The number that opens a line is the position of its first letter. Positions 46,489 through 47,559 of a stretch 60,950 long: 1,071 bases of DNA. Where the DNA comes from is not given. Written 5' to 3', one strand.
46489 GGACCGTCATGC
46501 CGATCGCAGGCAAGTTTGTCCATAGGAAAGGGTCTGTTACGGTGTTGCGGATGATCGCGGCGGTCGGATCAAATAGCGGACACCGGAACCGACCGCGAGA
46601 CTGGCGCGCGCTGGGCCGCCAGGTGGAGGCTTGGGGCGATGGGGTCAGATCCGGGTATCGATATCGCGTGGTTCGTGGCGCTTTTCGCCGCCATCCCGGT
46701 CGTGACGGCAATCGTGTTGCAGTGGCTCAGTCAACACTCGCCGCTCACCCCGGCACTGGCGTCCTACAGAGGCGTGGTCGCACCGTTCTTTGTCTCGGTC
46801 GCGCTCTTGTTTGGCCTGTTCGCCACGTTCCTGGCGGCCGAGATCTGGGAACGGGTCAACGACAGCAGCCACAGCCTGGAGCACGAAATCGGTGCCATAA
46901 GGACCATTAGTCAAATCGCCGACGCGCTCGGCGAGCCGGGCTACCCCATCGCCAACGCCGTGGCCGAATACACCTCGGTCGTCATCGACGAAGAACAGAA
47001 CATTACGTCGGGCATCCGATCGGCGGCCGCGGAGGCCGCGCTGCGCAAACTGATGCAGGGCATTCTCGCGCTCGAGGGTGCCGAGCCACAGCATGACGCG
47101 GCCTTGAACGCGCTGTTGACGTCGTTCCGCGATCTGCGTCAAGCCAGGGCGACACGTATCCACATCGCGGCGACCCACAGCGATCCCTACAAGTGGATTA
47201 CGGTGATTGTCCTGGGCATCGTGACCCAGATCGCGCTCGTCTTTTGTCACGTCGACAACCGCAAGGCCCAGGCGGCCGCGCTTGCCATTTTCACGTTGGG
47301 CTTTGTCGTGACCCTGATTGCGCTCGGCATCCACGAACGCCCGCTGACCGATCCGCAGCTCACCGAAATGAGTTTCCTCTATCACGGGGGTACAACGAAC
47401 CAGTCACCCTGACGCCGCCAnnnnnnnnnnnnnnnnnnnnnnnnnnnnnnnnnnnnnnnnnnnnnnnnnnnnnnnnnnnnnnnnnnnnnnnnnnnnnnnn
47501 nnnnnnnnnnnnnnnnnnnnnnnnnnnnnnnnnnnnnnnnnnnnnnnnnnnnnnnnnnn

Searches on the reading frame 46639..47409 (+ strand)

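Call 84: search_protein_families(library=pfam, proteins=[window:46639-47409:+], max_evalue=0.01)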
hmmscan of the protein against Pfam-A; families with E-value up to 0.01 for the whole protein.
window:46639-47409:+ (257 aa): 2 families
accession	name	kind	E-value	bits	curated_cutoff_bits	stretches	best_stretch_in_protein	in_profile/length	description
PF14023.12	Bestrophin-like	-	8e-38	130.7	32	1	20-235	3-220/232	Bestrophin-like domain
PF13567.11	DUF4131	-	0.0072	16.5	31.6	0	7-81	3-63/165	Domain of unknown function (DUF4131)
